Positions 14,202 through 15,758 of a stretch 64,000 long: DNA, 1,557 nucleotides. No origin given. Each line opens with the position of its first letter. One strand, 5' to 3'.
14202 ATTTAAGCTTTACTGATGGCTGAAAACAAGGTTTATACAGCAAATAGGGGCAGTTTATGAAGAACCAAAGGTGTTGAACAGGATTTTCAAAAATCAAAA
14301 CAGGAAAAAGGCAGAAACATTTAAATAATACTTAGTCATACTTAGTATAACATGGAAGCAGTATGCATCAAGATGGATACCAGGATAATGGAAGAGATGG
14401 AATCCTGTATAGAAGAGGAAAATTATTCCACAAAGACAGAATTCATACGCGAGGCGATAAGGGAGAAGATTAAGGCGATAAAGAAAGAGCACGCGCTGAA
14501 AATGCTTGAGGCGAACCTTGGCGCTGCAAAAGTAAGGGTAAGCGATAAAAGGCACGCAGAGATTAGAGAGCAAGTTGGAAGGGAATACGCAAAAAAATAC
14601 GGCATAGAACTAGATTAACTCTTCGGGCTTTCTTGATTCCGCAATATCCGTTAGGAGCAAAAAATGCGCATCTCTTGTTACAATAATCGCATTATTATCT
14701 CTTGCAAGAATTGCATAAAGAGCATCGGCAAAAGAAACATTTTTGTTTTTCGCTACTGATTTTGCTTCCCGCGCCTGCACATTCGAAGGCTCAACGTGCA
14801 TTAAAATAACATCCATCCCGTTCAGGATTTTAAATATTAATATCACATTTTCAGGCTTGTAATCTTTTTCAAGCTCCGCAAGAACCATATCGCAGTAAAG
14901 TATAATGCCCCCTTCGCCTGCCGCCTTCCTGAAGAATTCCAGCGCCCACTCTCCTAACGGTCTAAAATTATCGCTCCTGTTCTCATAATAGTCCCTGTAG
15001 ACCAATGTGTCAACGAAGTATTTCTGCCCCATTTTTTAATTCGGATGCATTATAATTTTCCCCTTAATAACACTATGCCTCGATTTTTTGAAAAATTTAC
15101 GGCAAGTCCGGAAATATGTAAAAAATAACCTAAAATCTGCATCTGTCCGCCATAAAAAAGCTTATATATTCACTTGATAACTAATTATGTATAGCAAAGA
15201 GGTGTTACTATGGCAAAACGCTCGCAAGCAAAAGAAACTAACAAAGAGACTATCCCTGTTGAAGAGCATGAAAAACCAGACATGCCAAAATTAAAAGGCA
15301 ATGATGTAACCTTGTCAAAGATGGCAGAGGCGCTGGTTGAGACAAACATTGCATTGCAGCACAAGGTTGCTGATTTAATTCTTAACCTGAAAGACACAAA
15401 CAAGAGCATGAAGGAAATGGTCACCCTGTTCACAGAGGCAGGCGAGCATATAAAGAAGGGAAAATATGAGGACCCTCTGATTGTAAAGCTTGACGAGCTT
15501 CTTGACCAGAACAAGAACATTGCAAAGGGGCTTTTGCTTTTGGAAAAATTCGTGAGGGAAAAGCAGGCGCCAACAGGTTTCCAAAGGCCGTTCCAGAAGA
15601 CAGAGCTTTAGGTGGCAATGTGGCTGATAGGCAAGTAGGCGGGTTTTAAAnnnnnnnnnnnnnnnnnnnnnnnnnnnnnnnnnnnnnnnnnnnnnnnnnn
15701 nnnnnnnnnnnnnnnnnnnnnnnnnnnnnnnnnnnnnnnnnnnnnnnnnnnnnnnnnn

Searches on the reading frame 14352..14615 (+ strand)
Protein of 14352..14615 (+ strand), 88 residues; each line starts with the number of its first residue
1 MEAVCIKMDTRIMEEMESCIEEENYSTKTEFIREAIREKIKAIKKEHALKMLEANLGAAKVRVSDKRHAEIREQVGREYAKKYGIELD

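Call 5: search_protein_families(library=pfam, proteins=[window:14352-14615:+], max_evalue=1)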
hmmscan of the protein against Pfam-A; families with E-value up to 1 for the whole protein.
window:14352-14615:+ (88 aa): 3 families
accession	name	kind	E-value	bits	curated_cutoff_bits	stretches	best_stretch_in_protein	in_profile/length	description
PF17723.7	RHH_8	-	0.0011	19.5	25.4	1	2-50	4-54/119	Ribbon-Helix-Helix transcriptional regulator family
PF01402.27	RHH_1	-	0.0031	17.9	20.5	1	6-40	4-37/39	Ribbon-helix-helix protein, copG family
PF02151.25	UVR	-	0.28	11.4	21.5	0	11-25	6-20/36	UvrB/uvrC motif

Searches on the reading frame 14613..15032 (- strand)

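Call 5: search_protein_families(library=pfam, proteins=[window:14613-15032:-], max_evalue=1)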
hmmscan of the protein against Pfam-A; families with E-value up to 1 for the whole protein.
window:14613-15032:- (140 aa): 5 families
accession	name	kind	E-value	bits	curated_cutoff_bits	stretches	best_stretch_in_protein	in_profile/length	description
PF01850.27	PIN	-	9.8e-06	26.6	23.6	1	24-124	15-114/120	PIN domain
PF11977.14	RNase_Zc3h12a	-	0.0023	18.1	23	1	77-122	64-109/154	Zc3h12a-like Ribonuclease NYN domain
PF18480.7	DUF5615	-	0.019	15.3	23.8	1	89-127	23-61/110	Domain of unknown function (DUF5615)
PF20698.3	PIN-TPR-GreABC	-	0.13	13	27.8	1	58-126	63-134/138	PIN domain associated with the TPR-GreAB-C-PIN system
PF20925.3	Htt_bridge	-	0.16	11.5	27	1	30-83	99-144/271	Huntingtin, bridge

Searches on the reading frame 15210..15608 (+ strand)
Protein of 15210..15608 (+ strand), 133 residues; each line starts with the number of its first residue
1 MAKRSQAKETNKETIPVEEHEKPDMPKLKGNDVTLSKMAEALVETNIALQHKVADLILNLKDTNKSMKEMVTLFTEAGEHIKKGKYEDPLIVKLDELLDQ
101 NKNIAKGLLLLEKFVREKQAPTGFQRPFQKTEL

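Call 5: search_protein_families(library=pfam, proteins=[window:15210-15608:+], max_evalue=1)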
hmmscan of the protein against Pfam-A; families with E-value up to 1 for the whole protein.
window:15210-15608:+ (133 aa): 1 family
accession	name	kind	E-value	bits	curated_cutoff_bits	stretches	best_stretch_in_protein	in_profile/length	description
PF13148.11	DUF3987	-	0.039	13.6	27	1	4-48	99-147/364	Protein of unknown function (DUF3987)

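Call 18: search_solved_structures(query=A2, max_evalue=10)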
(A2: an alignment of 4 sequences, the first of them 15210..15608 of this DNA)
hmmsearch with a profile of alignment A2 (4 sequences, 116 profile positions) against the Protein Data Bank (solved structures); distinct sequences matched with E-value up to 10: 11.
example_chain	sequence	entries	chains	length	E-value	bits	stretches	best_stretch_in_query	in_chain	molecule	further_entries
6dm9_A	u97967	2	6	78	0.025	17.5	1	23-89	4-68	DHD15_extended_A | DHD15_closed_A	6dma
1sf8_A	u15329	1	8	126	0.39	13.7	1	21-69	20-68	Chaperone protein htpG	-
2yqd_A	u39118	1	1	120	0.4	13.6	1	61-88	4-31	POLYBROMO-1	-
2q6q_A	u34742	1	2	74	0.4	13.6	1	20-53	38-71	Spindle pole body component SPC42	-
6c48_A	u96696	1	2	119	0.52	13.3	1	1-54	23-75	Protein lin-9 homolog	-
3g0j_A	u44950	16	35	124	0.69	12.9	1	65-88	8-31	Protein polybromo-1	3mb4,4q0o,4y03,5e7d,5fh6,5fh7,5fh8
5vkw_A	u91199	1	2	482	0.72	12.8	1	60-103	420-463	Adenylosuccinate lyase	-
6o7v_a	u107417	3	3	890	0.78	12.7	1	32-87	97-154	V-type proton ATPase subunit a, Golgi isoform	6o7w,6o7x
4q0n_A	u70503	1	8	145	0.79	12.7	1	61-88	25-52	Protein polybromo-1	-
6o7u_a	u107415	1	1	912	0.81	12.6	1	32-87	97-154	V-type proton ATPase subunit a, Golgi isoform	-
8oyy_A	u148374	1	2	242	6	9.8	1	35-101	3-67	De novo designed soluble GPCR-like protein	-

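Call 26: search_protein_families(library=ncbifam, proteins=[window:15210-15608:+], max_evalue=0.1)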
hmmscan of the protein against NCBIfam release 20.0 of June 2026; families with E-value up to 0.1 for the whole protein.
window:15210-15608:+ (133 aa): 1 family
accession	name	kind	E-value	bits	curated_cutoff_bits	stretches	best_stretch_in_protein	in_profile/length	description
NF041107.1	RQC_minor_1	subfamily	0.059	13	115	0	72-105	84-117/173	RQC-minor-1 family DNA-binding protein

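Call 43: find_homologous_proteins(query=window:15210-15608:+, max_evalue=0.001)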
Query window:15210-15608:+ (133 aa): 53 proteins with E <= 0.001 among 85 candidates.
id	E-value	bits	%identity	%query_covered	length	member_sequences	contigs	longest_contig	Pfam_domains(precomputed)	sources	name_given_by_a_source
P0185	1.4e-77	275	100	100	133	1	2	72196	-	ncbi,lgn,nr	ncbi:MAG: hypothetical protein PHO02_03155 [Candidatus Nanoarchaeia archaeon]|nr:hypothetical protei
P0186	1.1e-68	247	92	100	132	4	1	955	-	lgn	-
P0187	4.5e-66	238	92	100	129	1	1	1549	-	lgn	-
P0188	5.8e-61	222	84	100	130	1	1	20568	-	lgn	-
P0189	1.4e-60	221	85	100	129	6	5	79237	-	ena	-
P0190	5.5e-59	215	83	100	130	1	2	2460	-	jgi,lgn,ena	jgi:hypothetical protein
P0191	1.4e-55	204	80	100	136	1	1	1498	-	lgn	-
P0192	8.9e-53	195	76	100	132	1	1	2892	-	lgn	-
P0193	6.9e-52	193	75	100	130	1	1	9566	-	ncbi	-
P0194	5.3e-50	186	71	100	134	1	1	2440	-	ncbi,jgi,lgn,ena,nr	ncbi:MAG: hypothetical protein KJ955_04280 [Nanoarchaeota archaeon]|nr:hypothetical protein [Nanoarc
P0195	4.3e-46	174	77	85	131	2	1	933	-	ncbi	-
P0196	4.2e-45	171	70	100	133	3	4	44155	-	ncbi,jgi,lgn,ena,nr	ncbi:MAG TPA: hypothetical protein HA362_05775 [Nanoarchaeota archaeon]|nr:hypothetical protein [Nan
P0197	2.3e-38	149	69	83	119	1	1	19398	-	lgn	-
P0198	3.3e-38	148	61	98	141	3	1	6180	-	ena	-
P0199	4.1e-37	145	64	87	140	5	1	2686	-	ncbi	-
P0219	1.6e-32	130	74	67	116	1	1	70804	-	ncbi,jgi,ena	-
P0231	8.3e-24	102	58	65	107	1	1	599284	-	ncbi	-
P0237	1.6e-15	75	51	62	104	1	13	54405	-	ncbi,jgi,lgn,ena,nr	ncbi:hypothetical protein J4409_02425 [Candidatus Woesearchaeota archaeon]|nr:hypothetical protein [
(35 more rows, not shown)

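Call 46: search_solved_structures(query=A5, max_evalue=10)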
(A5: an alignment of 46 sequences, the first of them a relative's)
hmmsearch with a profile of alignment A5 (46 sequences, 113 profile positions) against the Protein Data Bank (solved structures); distinct sequences matched with E-value up to 10: 10.
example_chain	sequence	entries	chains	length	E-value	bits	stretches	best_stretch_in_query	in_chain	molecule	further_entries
6dm9_A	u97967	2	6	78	0.00071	22.6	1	18-84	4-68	DHD15_extended_A | DHD15_closed_A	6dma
6o7v_a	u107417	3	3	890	0.15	15.1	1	27-82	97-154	V-type proton ATPase subunit a, Golgi isoform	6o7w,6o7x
6o7u_a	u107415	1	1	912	0.16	15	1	27-82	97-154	V-type proton ATPase subunit a, Golgi isoform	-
4rfx_A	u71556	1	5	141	0.16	15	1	7-49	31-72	Dynactin subunit 1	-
8oyy_A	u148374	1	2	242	0.16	15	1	30-97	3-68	De novo designed soluble GPCR-like protein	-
2yqd_A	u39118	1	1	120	0.17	14.9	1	56-82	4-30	POLYBROMO-1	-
7o92_A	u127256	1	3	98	0.18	14.8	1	26-60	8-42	hypothetical protein UY81_C0065G0003 residues 18-54 from Candidatus Giovannonibacteria bac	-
3g0j_A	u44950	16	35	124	0.37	13.9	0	60-82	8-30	Protein polybromo-1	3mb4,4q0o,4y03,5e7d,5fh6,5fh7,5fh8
4q0n_A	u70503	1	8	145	0.43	13.6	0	58-82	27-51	Protein polybromo-1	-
5vkw_A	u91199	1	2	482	0.47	13.5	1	56-99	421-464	Adenylosuccinate lyase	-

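Call 47: search_protein_families(library=pfam, alignment_id=A5, max_evalue=1)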
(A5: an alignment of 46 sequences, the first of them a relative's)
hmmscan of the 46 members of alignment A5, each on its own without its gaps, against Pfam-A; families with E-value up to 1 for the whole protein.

A. member 1, P0185 (133 aa): 1 family
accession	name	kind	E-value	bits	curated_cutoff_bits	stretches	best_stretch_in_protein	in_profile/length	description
PF13148.11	DUF3987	-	0.039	13.6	27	1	4-48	99-147/364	Protein of unknown function (DUF3987)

B. families by the number of members that match (of 46 scanned): 49 families (the first 25 are shown)
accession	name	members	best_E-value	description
PF06419.17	COG6_N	16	0.00034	Conserved oligomeric complex COG6, N-terminal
PF05757.16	PsbQ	6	0.012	Oxygen evolving enhancer protein 3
PF21283.2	EPCAM-Trop-2_C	5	0.0037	EPCAM/Trop-2, C-terminal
PF17235.7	STD1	4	0.018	STD1/MTH1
PF07989.16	Cnn_1N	4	0.021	Centrosomin N-terminal motif 1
PF14071.11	YlbD_coat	4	0.056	Putative coat protein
PF14523.12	Syntaxin_2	3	0.016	Syntaxin-like protein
PF16559.10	GIT_CC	3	0.076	GIT coiled-coil Rho guanine nucleotide exchange factor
PF18504.6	Csm1_N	3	0.085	Csm1 N-terminal domain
PF07765.17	KIP1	3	0.13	KIP1-like protein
PF04849.18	HAP1_N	2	0.0052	HAP1 N-terminal conserved region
PF05483.17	SCP-1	2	0.0092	Synaptonemal complex protein 1 (SCP-1)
PF05667.16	CCDC22_CC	2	0.025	CCDC22 protein coiled-coil region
PF09762.14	CCDC93_CC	2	0.033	CCDC93 coiled-coil domain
PF09753.14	Use1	2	0.039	Membrane fusion protein Use1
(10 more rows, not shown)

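Call 50: predict_structure(alignment_id=A5)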
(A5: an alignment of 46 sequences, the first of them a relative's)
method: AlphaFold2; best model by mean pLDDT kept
length: 133 residues; sequences in the alignment: 46
mean_pLDDT: 74.4   pTM: 0.34
mean pLDDT of the five models: 74.4, 72.9, 72.3, 71.1, 69.3
residues with pLDDT >= 90: 58; 70-90: 22; 50-70: 16; < 50: 37
segments of 3 or more residues with pLDDT < 50: 1-27, 123-126, 128-133
pLDDT, mean of each block of 10 residues (from residue 1): 43 41 48 84 96 97 96 89 66 89 96 84 49 42
secondary structure, 60 per line:
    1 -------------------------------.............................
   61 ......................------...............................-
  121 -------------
elements in order: H32-82 H89-119

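Call 54: fold_search(model_id=the predicted structure, library=pdb)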
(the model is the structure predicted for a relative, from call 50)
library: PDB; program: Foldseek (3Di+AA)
matches with E <= 10: 0; with E <= 0.001: 0
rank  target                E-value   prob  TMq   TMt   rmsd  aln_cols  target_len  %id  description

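Call 66: find_encoding_contigs(protein=P0231, flank=10000, max_places=1)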
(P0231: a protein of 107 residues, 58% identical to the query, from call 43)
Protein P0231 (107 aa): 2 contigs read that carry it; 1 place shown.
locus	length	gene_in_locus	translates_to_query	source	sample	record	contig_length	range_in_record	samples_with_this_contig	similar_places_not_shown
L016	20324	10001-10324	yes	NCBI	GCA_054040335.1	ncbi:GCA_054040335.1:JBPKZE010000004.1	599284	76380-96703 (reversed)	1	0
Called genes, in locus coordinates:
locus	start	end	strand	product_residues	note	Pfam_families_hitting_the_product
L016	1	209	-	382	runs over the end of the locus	PF04998:RNA_pol_Rpb1_5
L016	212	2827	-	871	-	PF04997:RNA_pol_Rpb1_1, PF00623:RNA_pol_Rpb1_2, PF04983:RNA_pol_Rpb1_3, PF05000:RNA_pol_Rpb1_4, PF04998:RNA_pol_Rpb1_5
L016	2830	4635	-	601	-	PF04566:RNA_pol_Rpb2_4, PF04567:RNA_pol_Rpb2_5, PF00562:RNA_pol_Rpb2_6, PF04560:RNA_pol_Rpb2_7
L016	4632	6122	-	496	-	PF04563:RNA_pol_Rpb2_1, PF04561:RNA_pol_Rpb2_2, PF04565:RNA_pol_Rpb2_3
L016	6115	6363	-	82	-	PF01191:RNA_pol_Rpb5_C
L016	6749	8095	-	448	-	PF00753:Lactamase_B, PF12706:Lactamase_B_2, PF22505:RNase_J_b_CASP, PF07521:RMMBL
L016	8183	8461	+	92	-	-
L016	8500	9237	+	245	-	-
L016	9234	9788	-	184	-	-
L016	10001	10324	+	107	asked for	-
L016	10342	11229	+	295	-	-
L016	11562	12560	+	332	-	PF00999:Na_H_Exchanger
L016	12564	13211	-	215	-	-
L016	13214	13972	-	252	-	-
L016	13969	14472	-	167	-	-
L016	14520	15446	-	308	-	-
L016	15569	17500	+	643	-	PF00270:DEAD, PF04851:ResIII, PF22527:DEXQc_Suv3 (weak), PF00271:Helicase_C, PF08148:DSHCT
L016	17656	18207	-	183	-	PF13671:AAA_33 (faint)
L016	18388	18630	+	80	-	-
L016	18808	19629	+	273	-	PF02899:Phage_int_SAM_1 (weak), PF13495:Phage_int_SAM_4, PF00589:Phage_integrase, PF22823:MrpR_C_cat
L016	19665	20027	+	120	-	-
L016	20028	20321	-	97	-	PF03551:PadR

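Call 67: find_encoding_contigs(protein=P0237, flank=10000, max_places=1)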
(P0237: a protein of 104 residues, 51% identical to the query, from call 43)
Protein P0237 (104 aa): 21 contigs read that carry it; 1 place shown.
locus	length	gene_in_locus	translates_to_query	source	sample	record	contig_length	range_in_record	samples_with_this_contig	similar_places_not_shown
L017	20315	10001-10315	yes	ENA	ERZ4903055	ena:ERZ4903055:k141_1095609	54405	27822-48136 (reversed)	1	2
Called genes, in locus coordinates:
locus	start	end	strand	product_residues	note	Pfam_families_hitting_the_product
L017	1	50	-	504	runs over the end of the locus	PF01409:tRNA-synt_2d, PF00587:tRNA-synt_2b (faint)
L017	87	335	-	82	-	-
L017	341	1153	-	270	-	PF01978:TrmB, PF11495:TrmB_EBD_N (weak)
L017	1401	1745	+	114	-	PF01900:RNase_P_Rpp14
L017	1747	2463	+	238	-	PF10584:Proteasome_A_N, PF00227:Proteasome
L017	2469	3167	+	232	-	PF01172:SBDS_N, PF09377:SBDS_domain_II, PF20268:SBDS_C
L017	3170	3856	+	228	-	PF22625:ECR1_N_2 (weak), PF14382:ECR1_N (weak), PF21266:S1_RRP4, PF00013:KH_1, PF15985:KH_6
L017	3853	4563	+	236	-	PF01138:RNase_PH, PF03725:RNase_PH_C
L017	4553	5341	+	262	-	PF01138:RNase_PH, PF03725:RNase_PH_C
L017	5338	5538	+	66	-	PF01192:RNA_pol_Rpb6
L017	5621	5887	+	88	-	PF02452:PemK_toxin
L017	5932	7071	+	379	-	PF03952:Enolase_N (faint), PF00113:Enolase_C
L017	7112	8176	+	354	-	PF13528:Glyco_trans_1_3, PF04101:Glyco_tran_28_C (weak)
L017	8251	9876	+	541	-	PF00118:Cpn60_TCP1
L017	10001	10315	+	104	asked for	-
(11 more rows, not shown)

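Call 68: find_encoding_contigs(protein=P0219, flank=10000, max_places=1)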
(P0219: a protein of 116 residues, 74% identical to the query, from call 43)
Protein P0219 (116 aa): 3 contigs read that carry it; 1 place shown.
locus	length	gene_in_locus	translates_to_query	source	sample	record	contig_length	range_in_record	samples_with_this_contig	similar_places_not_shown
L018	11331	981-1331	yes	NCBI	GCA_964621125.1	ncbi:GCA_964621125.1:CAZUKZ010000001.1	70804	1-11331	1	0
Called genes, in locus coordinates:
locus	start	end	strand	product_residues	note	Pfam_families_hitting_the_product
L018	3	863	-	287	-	?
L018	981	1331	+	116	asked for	-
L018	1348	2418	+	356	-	-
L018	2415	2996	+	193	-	-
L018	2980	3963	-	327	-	-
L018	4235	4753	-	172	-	-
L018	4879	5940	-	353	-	-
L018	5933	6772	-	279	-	-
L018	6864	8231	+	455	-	PF14397:ATPgrasp_ST (faint), PF14398:ATPgrasp_YheCD (faint)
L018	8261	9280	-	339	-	PF04055:Radical_SAM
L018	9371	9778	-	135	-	-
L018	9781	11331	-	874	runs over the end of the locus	PF00082:Peptidase_S8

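Call 82: search_protein_families(library=pfam, proteins=[L018:2415-2993:+], max_evalue=0.1)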
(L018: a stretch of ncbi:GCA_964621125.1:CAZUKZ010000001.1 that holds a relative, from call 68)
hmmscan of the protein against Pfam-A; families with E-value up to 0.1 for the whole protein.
L018:2415-2993:+ (193 aa): 0 families
